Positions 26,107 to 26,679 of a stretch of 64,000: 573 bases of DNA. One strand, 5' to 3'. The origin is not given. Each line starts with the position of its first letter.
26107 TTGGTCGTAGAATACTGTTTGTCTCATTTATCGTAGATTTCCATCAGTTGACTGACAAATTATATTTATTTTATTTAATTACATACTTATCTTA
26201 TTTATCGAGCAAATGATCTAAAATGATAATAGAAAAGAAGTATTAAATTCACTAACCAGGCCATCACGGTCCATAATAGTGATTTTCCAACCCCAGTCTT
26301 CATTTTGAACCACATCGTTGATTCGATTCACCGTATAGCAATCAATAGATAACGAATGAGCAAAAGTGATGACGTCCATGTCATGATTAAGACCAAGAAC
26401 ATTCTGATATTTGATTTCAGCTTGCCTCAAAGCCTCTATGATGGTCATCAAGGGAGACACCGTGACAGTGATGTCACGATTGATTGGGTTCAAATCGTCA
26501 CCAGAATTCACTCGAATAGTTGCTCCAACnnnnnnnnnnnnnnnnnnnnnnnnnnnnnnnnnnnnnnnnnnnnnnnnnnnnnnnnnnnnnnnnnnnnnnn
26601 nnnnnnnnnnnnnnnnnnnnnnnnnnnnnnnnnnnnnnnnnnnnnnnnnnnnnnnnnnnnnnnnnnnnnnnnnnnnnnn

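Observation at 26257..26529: Exon-4 globular module with no assignable family; weak, unverified resemblance to beta-grasp RA or TGF-beta-prodomain folds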

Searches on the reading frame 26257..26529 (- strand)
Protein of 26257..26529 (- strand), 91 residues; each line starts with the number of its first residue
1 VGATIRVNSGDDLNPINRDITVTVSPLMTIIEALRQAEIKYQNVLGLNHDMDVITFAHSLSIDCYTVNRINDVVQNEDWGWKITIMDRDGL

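Call 7: search_protein_families(library=pfam, proteins=[window:26257-26529:-], max_evalue=10)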
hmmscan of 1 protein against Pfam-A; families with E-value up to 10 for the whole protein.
seq(91 aa): 2 families
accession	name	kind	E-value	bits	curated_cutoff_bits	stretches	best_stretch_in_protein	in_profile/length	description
PF19753.4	DUF6240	-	0.079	12.7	26.6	1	17-46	18-47/276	Family of unknown function (DUF6240)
PF03756.19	AfsA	-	0.19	12.2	24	1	26-61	45-81/133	A-factor biosynthesis hotdog domain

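Call 8: search_solved_structures(query=window:26257-26529:-, max_evalue=10, show_alignments=3)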
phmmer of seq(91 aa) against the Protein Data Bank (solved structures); distinct sequences matched with E-value up to 10: 1.
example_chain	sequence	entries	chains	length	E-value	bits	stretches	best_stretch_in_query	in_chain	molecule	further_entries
8i2e_B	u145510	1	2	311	1.3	12.8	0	3-37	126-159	Probable peptidoglycan endopeptidase LytE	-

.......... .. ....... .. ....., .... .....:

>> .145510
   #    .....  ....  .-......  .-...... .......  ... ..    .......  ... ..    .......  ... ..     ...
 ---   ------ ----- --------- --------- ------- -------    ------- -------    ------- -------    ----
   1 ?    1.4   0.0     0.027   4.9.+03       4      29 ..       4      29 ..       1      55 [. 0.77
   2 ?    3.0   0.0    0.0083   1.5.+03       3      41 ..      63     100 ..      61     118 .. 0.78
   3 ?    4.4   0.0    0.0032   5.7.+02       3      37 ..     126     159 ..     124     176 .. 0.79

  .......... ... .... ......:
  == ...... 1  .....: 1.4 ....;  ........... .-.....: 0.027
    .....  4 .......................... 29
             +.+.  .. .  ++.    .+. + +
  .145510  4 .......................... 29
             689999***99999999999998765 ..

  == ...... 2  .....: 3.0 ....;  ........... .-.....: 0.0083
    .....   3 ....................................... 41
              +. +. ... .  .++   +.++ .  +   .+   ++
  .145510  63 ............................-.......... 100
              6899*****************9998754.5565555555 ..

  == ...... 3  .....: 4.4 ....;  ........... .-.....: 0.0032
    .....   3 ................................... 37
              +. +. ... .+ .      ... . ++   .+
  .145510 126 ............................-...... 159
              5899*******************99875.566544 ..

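Call 9: find_homologous_proteins(query=window:26257-26529:-, max_evalue=0.01)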
Query window:26257-26529:- (91 aa): 2 proteins with E <= 0.01 among 2 candidates.
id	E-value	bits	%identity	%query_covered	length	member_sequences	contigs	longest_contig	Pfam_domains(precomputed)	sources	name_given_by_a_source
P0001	2.7e-43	164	83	99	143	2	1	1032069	-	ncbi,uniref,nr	ncbi:uncharacterized protein CDAR_118661 [Caerostris darwini]|uniref:Uncharacterized protein n=1 Tax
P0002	2.0e-19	87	66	68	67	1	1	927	-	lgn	-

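Call 16: search_protein_families(library=pfam, proteins=[P0001], max_evalue=10)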
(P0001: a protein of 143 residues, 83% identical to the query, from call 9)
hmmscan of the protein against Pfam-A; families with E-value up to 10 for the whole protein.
P0001 (143 aa): 2 families
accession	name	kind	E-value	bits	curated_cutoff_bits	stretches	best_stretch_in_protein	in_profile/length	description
PF22236.2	TEBP_OB2-like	-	0.077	13.5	27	1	89-117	15-43/100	Telomere end-binding protein alpha subunit OB2 domain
PF19753.4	DUF6240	-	0.14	11.9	26.6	1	40-68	18-46/276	Family of unknown function (DUF6240)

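Call 19: find_encoding_contigs(protein=P0001, flank=10000, max_places=3)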
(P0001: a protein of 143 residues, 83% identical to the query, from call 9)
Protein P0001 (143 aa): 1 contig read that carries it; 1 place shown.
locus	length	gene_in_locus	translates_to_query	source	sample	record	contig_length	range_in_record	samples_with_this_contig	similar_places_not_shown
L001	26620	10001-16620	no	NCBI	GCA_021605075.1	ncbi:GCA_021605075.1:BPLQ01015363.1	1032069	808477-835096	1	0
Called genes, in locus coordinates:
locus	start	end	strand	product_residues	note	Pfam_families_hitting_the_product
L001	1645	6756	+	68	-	-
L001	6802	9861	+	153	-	-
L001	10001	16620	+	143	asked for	-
